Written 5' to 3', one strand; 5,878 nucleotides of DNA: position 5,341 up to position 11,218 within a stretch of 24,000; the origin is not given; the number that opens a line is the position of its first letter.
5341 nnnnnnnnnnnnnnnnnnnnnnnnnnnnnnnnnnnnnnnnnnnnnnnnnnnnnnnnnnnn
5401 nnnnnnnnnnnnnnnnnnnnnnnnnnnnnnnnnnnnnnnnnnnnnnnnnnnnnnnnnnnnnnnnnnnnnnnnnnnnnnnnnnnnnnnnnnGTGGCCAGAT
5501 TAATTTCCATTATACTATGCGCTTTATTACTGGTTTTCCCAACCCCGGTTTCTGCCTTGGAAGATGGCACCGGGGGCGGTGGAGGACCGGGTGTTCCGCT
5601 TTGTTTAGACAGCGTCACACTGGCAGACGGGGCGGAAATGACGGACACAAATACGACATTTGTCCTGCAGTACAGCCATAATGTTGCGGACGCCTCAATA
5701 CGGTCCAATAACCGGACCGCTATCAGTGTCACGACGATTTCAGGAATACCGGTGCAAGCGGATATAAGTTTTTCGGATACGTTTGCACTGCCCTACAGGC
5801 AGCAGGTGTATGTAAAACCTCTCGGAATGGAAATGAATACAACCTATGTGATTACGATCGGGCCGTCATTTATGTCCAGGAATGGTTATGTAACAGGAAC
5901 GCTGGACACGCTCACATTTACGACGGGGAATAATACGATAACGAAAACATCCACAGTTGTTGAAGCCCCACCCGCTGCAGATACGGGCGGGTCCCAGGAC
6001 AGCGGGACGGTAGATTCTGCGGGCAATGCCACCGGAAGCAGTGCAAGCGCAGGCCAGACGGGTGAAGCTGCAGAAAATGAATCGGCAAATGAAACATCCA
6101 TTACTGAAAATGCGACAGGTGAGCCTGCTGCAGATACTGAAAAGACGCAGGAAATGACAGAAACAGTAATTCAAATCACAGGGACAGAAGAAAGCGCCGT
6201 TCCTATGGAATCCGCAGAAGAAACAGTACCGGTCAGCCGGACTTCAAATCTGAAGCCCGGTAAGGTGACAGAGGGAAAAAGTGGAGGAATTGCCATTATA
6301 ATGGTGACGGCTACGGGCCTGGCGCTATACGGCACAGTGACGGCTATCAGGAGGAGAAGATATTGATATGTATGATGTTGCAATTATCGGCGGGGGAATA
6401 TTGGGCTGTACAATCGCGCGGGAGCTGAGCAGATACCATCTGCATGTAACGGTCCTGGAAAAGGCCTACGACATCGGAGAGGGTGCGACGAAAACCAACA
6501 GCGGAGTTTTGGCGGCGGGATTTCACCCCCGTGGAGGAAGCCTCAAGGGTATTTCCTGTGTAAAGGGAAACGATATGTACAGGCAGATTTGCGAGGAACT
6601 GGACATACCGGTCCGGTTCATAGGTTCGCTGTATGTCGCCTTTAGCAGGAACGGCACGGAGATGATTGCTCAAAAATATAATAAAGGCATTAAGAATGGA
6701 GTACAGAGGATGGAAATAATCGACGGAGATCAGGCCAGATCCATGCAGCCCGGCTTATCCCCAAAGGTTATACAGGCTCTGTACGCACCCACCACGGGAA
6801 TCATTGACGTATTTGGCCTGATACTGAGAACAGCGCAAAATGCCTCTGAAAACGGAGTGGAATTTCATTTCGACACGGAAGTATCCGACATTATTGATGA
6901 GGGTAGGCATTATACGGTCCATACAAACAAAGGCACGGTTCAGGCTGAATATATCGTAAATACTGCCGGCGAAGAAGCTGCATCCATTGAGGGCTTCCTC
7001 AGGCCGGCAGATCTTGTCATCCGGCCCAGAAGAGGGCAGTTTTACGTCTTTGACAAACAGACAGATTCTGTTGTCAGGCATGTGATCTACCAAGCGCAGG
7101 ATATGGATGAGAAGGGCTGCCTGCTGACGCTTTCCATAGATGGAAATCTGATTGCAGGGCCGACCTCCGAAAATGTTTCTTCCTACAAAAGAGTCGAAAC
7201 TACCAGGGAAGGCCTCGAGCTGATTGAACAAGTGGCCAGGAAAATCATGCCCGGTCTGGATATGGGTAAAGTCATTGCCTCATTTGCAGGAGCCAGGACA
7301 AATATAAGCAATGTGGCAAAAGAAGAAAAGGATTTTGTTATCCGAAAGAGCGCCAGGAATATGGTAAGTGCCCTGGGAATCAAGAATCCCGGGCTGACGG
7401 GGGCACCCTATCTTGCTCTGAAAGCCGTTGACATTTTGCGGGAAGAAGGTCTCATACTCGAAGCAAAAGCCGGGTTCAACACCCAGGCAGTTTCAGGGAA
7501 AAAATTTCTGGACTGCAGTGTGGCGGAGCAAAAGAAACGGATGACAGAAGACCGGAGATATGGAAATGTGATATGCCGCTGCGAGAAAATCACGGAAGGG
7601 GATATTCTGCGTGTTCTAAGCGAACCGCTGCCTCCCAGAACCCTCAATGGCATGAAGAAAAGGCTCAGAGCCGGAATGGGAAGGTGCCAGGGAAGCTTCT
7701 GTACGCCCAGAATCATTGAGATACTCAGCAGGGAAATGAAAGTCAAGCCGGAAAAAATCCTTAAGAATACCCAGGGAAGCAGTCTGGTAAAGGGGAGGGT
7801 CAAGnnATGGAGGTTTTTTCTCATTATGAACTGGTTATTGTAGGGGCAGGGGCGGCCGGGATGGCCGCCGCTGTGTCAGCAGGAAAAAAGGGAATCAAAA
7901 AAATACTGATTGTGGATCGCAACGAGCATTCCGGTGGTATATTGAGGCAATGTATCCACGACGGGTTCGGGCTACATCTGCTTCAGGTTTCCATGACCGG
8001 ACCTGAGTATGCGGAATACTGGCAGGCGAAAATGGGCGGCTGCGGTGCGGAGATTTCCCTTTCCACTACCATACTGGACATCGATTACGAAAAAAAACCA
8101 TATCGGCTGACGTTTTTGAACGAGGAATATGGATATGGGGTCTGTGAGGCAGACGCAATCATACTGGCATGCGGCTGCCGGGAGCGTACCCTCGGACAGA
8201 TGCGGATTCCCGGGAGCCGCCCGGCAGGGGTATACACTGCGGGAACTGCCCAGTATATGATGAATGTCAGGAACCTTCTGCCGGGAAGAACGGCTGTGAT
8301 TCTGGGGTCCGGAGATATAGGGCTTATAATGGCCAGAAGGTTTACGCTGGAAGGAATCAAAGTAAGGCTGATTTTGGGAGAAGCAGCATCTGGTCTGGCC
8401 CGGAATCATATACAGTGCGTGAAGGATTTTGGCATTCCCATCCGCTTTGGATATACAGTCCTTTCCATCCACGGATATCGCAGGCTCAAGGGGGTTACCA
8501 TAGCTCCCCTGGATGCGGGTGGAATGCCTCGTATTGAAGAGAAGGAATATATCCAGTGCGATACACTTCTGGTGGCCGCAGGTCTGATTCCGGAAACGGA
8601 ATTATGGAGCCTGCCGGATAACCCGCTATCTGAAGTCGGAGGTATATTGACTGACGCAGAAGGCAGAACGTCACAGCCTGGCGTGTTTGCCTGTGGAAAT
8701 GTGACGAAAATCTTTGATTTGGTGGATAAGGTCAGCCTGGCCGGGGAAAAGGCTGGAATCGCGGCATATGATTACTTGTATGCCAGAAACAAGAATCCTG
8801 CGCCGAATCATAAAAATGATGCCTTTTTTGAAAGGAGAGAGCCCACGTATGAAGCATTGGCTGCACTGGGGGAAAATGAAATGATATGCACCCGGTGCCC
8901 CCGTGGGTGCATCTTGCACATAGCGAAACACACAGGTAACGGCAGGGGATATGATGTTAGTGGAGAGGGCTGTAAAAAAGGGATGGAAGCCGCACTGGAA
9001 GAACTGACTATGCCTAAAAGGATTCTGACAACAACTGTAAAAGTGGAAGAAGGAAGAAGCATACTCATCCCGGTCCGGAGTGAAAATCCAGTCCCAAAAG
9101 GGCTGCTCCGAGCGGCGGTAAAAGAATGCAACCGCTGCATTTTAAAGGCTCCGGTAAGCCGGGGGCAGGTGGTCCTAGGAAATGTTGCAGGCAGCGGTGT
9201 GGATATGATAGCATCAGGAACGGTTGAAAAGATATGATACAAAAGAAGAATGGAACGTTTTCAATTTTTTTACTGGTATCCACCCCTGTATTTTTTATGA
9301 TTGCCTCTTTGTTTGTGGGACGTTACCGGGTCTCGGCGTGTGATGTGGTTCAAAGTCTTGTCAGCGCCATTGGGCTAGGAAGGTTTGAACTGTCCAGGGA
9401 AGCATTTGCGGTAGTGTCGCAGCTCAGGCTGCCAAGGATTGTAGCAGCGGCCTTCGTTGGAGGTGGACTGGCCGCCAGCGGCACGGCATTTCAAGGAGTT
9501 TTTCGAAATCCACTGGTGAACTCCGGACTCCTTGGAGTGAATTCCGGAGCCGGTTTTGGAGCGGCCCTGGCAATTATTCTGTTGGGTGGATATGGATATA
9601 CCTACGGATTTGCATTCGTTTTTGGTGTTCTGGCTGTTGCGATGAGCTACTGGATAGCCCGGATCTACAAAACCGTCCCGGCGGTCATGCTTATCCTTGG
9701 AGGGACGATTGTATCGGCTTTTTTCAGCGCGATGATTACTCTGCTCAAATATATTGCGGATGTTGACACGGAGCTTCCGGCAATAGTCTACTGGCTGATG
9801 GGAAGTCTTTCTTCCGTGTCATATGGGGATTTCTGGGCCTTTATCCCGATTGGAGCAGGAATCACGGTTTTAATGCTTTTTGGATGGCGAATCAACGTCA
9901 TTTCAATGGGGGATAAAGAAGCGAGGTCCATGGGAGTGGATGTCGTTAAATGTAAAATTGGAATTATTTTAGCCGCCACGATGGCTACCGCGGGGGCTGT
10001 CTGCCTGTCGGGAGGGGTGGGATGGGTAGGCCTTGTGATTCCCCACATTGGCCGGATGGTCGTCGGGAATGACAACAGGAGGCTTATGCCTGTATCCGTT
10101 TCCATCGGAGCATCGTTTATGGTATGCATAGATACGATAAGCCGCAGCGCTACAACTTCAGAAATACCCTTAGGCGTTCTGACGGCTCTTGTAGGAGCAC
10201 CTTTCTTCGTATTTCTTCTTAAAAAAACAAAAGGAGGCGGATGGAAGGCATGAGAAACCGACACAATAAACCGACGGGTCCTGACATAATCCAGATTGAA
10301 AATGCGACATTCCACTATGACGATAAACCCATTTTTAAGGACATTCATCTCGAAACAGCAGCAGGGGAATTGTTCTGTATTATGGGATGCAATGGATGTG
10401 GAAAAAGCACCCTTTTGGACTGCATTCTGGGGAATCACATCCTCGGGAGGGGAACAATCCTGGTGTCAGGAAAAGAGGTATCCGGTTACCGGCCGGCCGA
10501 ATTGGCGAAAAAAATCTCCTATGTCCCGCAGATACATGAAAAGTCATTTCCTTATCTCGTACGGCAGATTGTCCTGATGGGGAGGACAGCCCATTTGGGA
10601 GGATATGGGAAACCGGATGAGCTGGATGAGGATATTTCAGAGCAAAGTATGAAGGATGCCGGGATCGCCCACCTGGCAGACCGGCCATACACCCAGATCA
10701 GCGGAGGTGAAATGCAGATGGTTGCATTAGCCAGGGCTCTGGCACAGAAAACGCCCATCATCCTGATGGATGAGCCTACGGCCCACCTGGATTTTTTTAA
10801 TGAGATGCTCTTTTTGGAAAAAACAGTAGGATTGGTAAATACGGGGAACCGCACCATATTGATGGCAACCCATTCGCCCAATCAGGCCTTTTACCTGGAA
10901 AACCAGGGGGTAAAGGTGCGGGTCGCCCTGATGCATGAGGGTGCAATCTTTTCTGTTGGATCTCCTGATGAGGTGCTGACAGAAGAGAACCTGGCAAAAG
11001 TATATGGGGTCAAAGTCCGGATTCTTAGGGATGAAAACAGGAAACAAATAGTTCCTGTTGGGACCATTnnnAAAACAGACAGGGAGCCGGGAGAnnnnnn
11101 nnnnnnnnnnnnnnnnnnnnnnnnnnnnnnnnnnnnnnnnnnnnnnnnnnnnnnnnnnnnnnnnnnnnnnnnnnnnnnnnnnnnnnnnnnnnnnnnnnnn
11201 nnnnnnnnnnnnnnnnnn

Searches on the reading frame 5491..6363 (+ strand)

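Call 7: search_protein_families(library=pfam, proteins=[window:5491-6363:+], max_evalue=0.001)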
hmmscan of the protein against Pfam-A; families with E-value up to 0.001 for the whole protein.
window:5491-6363:+ (291 aa): 1 family
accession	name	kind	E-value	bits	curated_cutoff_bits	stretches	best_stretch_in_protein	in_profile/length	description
PF13205.12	Big_5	-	0.00053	21.1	23.6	1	38-145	6-105/105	Bacterial Ig-like domain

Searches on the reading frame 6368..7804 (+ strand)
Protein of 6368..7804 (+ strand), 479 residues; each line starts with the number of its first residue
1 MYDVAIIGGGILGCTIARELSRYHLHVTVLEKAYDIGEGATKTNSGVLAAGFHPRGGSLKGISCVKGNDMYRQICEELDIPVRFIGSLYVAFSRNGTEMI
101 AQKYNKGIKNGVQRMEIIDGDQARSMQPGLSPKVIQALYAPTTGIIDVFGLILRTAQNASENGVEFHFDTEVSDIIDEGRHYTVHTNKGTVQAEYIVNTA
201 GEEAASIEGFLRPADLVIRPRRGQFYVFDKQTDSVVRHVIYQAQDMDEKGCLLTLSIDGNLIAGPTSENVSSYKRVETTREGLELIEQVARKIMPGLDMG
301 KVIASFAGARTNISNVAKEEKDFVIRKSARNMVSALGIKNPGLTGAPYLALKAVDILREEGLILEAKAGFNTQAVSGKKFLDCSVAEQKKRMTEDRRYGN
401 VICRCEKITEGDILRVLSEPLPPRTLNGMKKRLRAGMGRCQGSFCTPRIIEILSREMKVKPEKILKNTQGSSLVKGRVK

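Call 7: search_protein_families(library=pfam, proteins=[window:6368-7804:+], max_evalue=0.001)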
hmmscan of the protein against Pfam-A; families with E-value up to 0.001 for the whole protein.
window:6368-7804:+ (479 aa): 9 families
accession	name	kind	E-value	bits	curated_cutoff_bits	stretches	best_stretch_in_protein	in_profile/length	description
PF01266.30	DAO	-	1.2e-61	209.7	27.9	1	3-351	1-348/353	FAD dependent oxidoreductase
PF04324.20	Fer2_BFD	-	3.6e-10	40.5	26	1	401-454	1-49/50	BFD-like [2Fe-2S] binding domain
PF07992.20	Pyr_redox_2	-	3.8e-09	36.8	26.1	0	3-40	2-181/291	Pyridine nucleotide-disulphide oxidoreductase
PF13450.12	NAD_binding_8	-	1e-06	29.4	21.9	1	6-37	1-32/68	NAD(P)-binding Rossmann-like domain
PF13738.12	Pyr_redox_3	-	1.3e-06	28.3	30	0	159-202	91-134/305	Pyridine nucleotide-disulphide oxidoreductase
PF00070.33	Pyr_redox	-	1.5e-06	29.1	22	0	4-36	2-34/82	Pyridine nucleotide-disulphide oxidoreductase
PF03486.20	HI0933_like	-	9.3e-06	25.7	50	0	3-38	2-37/244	HI0933-like protein Rossmann domain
PF00890.30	FAD_binding_2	-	0.00011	22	20.4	1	3-183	1-174/414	FAD binding domain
PF01494.25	FAD_binding_3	-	0.00068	19.4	22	0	2-33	2-33/349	FAD binding domain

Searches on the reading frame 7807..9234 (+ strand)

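Call 7: search_protein_families(library=pfam, proteins=[window:7807-9234:+], max_evalue=0.001)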
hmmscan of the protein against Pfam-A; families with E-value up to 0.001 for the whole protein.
window:7807-9234:+ (476 aa): 8 families
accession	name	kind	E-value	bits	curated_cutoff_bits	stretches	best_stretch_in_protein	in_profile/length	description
PF07992.20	Pyr_redox_2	-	1.8e-28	100.2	26.1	1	8-306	2-284/291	Pyridine nucleotide-disulphide oxidoreductase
PF07892.16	DUF1667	-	1e-22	80.4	27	1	390-470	1-81/82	Protein of unknown function (DUF1667)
PF13738.12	Pyr_redox_3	-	3.2e-07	30.3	30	1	10-43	1-34/305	Pyridine nucleotide-disulphide oxidoreductase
PF13450.12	NAD_binding_8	-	4.4e-07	30.5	21.9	1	11-53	1-42/68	NAD(P)-binding Rossmann-like domain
PF12831.13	FAD_oxidored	-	1.9e-06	27.9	27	1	9-46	2-38/416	FAD dependent oxidoreductase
PF00890.30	FAD_binding_2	-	2.2e-06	27.6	20.4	1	9-44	2-36/414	FAD binding domain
PF03486.20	HI0933_like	-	2.4e-06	27.6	50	1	8-43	2-36/244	HI0933-like protein Rossmann domain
PF00070.33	Pyr_redox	-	4e-05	24.5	22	0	163-231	2-78/82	Pyridine nucleotide-disulphide oxidoreductase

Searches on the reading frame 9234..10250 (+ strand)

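Call 7: search_protein_families(library=pfam, proteins=[window:9234-10250:+], max_evalue=0.001)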
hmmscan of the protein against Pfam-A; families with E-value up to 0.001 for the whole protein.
window:9234-10250:+ (339 aa): 1 family
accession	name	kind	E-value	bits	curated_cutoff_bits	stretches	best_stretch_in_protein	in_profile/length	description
PF01032.23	FecCD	-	8e-79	265.3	26.5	1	19-331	3-311/311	FecCD transport family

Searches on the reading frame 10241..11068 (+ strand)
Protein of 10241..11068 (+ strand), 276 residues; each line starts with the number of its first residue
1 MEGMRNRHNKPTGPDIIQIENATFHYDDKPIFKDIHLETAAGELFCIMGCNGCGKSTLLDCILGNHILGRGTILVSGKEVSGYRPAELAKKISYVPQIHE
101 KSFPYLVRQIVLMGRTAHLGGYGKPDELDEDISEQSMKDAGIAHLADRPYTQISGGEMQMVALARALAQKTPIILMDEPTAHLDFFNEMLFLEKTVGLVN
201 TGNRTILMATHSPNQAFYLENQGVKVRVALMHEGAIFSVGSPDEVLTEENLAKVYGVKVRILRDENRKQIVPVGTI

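Call 7: search_protein_families(library=pfam, proteins=[window:10241-11068:+], max_evalue=0.001)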
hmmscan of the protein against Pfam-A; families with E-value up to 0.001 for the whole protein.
window:10241-11068:+ (276 aa): 6 families
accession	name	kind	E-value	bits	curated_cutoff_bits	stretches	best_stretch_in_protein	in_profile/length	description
PF00005.33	ABC_tran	-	2.6e-28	99.8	25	1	33-181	2-137/137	ABC transporter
PF13304.12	AAA_21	-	1.5e-08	35.5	27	1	144-214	229-301/304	AAA domain, putative AbiEii toxin, Type IV TA system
PF02463.25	SMC_N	-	5.5e-08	32.9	40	1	43-190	25-178/220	RecF/RecN/SMC N terminal domain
PF13175.12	AAA_15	-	5.2e-06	26.8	32.1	0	169-214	327-372/374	AAA ATPase domain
PF13476.12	AAA_23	-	5.6e-05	24.3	27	1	33-62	11-39/201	AAA domain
PF13555.12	AAA_29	-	0.00086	19.4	27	0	42-62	23-42/61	P-loop containing region of AAA domain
